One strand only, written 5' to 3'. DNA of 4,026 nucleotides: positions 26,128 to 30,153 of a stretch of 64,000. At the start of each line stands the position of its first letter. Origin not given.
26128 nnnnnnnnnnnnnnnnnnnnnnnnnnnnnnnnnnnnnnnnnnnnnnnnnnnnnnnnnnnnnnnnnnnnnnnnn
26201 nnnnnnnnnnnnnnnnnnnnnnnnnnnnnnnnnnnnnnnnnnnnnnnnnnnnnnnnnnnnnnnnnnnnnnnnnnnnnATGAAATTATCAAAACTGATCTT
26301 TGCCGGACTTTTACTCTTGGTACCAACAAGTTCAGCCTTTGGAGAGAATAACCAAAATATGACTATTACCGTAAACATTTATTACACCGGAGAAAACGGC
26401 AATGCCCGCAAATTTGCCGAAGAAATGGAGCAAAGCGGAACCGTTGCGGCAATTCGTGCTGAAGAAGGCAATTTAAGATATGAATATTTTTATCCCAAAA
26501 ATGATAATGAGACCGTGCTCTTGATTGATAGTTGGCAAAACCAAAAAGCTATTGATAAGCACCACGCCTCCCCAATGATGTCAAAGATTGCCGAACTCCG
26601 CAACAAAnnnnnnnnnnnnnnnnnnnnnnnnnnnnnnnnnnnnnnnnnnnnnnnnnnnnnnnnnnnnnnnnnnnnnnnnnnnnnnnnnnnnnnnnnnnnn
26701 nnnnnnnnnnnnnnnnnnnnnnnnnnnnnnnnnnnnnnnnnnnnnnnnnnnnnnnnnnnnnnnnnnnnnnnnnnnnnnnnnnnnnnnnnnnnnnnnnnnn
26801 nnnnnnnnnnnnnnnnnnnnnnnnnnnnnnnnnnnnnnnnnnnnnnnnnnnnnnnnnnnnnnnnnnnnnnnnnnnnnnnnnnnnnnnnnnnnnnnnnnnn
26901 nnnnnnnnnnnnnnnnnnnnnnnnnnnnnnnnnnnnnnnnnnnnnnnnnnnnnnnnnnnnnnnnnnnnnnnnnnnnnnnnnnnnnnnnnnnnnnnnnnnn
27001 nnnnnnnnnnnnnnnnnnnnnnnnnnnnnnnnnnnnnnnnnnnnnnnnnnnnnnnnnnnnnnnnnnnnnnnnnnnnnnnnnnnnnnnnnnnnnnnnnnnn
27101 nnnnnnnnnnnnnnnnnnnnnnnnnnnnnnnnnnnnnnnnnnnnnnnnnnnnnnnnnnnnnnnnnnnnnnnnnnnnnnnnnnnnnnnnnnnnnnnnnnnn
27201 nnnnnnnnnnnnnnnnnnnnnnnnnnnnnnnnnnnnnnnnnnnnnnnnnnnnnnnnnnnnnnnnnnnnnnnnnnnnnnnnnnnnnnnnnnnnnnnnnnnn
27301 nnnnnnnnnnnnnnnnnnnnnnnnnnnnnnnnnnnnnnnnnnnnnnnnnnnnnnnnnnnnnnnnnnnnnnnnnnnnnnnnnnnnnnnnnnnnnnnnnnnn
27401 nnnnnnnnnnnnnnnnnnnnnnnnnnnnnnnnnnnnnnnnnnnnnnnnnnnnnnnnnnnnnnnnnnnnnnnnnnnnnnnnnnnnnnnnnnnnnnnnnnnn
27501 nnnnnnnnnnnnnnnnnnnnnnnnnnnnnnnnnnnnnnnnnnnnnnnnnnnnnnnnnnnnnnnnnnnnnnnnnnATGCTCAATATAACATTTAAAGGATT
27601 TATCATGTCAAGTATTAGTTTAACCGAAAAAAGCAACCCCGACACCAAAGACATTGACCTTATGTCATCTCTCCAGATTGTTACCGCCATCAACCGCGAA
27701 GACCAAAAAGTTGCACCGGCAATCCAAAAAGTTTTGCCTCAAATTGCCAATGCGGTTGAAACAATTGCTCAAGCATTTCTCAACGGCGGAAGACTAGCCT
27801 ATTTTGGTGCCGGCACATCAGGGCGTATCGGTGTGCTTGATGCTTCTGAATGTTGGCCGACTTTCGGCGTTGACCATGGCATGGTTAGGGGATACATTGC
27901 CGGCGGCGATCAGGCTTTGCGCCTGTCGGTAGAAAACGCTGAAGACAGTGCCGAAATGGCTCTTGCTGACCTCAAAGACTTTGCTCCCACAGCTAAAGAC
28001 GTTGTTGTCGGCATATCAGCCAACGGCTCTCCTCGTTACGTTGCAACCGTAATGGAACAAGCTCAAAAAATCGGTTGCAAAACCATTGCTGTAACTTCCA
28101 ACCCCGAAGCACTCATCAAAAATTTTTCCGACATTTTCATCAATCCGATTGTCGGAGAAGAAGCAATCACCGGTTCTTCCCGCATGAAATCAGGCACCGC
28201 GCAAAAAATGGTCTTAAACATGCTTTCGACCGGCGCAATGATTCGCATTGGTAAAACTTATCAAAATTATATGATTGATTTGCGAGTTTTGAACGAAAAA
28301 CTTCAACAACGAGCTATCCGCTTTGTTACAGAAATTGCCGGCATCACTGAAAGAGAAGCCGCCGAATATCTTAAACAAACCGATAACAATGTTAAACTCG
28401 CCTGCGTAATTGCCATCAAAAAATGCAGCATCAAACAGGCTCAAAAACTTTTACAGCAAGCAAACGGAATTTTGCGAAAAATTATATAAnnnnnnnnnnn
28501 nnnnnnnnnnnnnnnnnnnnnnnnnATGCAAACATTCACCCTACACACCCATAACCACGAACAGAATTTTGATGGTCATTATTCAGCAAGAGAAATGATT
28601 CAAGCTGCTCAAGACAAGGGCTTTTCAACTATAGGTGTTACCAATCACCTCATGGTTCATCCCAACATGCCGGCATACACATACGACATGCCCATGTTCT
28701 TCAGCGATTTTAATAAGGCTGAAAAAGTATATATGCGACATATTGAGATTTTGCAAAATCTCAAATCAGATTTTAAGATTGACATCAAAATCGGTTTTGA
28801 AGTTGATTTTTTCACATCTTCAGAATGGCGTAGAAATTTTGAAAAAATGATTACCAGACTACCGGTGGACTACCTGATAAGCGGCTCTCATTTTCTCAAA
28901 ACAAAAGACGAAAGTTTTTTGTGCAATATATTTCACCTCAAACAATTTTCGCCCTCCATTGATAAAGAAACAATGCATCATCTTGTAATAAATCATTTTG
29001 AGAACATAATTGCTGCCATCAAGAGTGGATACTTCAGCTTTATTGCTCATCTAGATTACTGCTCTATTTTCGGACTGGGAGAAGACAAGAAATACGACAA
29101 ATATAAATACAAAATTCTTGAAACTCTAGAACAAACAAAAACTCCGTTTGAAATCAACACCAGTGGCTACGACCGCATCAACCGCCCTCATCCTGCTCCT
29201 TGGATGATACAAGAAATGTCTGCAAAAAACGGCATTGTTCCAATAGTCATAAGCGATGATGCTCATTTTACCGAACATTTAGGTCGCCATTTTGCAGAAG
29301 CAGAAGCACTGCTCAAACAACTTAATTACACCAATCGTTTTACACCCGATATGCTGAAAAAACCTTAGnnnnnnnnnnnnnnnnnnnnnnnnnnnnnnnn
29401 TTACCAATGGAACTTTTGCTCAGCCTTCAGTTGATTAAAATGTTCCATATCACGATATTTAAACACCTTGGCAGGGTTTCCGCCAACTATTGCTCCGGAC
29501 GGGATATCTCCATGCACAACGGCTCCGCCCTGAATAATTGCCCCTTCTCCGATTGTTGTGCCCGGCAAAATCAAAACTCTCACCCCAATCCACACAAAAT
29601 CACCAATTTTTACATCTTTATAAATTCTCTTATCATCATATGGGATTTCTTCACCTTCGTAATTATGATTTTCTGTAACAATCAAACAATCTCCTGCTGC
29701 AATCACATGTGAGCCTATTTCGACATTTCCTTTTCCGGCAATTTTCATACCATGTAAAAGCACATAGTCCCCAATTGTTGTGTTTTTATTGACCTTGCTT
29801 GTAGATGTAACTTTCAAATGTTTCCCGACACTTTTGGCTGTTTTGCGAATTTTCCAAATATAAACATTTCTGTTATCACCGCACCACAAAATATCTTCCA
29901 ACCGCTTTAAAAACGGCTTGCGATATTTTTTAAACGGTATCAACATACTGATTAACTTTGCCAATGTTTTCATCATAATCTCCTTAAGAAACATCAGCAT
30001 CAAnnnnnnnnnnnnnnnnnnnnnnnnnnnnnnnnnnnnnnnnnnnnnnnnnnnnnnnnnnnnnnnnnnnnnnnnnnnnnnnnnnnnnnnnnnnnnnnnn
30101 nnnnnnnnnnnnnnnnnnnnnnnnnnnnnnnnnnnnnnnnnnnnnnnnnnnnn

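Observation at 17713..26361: Dual-start architecture: all five signal-peptide-bearing genes of the flavoprotein cluster have a second SD+ATG exactly at the end of the hydrophobic segment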

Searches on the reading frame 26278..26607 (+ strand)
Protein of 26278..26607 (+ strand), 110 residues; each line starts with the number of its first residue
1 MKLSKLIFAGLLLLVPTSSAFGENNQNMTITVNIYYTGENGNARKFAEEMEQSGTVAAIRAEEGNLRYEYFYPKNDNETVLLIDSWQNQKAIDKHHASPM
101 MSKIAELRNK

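Call 6: search_protein_families(library=pfam, proteins=[window:26278-26607:+], max_evalue=0.001)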
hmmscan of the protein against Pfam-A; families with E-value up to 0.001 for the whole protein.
window:26278-26607:+ (110 aa): 1 family
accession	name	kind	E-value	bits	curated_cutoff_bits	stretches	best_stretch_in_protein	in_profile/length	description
PF03992.22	ABM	-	2.3e-12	47.3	23.1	1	30-106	2-77/78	Antibiotic biosynthesis monooxygenase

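Call 63: search_protein_representatives(protein=window:26278-26607:+)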
Query: 110 residues. Proteins with E-value up to 0.001 (for the whole library): 877; up to 1e-10: 316; up to 1e-30: 9. The best 150 are listed.
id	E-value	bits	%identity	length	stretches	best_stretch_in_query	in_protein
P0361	1.6e-51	188.8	65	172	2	28-110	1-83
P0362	1.3e-35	137.8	46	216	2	28-110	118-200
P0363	3.0e-34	133.4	69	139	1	24-110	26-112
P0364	2.4e-32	127.3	73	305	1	28-110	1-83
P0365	3.5e-32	126.8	73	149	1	28-110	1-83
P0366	3.7e-32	126.7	71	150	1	27-110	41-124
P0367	1.3e-31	124.9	72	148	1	28-110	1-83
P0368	3.0e-31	123.8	71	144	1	28-110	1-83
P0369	3.2e-31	123.7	70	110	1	28-110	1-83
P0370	2.9e-30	120.6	66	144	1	23-110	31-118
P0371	3.7e-30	120.3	66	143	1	25-110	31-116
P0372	4.0e-30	120.2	67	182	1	28-110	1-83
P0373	1.3e-29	118.6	74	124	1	28-107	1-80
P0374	1.4e-29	118.4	73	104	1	28-105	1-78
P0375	1.8e-29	118.0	70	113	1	28-108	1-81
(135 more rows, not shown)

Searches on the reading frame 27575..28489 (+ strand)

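Call 53: search_protein_families(library=pfam, proteins=[window:27575-28489:+], max_evalue=0.00001)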
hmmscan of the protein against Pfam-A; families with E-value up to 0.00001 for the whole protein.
window:27575-28489:+ (304 aa): 5 families
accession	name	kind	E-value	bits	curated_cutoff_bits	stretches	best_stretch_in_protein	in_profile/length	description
PF22645.1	GKRP_SIS_N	-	6.8e-18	64.9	27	1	56-162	1-111/113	Glucokinase regulatory protein N-terminal SIS domain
PF20741.3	GKRP-like_C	-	1.2e-10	42.3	27.7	1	230-268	1-39/100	C-terminal lid domain of glucokinase regulatory protein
PF13580.11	SIS_2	-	1.2e-10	42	27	1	55-175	19-138/138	SIS domain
PF22198.1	GKRP_SIS_2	-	1.8e-08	34.8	27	1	56-114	6-64/191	Glucokinase regulatory protein, second SIS domain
PF01380.27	SIS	-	6.3e-06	26.5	25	1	139-217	52-128/131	SIS domain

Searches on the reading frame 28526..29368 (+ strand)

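Call 53: search_protein_families(library=pfam, proteins=[window:28526-29368:+], max_evalue=0.00001)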
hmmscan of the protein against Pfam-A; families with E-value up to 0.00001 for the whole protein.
window:28526-29368:+ (280 aa): 1 family
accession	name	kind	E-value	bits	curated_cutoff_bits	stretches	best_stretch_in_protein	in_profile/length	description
PF02811.25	PHP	-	2.6e-17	64.1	26.4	1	7-213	3-164/164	PHP domain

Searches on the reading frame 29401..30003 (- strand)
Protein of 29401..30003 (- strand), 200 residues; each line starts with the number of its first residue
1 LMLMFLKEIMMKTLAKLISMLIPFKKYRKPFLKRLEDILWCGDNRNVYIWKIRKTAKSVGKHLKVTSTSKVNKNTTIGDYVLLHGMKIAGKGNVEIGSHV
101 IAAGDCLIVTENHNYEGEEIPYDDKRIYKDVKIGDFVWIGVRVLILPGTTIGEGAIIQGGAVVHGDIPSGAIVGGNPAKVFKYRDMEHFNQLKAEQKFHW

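Call 53: search_protein_families(library=pfam, proteins=[window:29401-30003:-], max_evalue=0.00001)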
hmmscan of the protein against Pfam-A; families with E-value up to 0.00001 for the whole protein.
window:29401-30003:- (200 aa): 1 family
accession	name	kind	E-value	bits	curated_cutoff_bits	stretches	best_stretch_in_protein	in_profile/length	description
PF00132.30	Hexapep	-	6.4e-10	38.7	27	1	130-165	1-36/36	Bacterial transferase hexapeptide (six repeats)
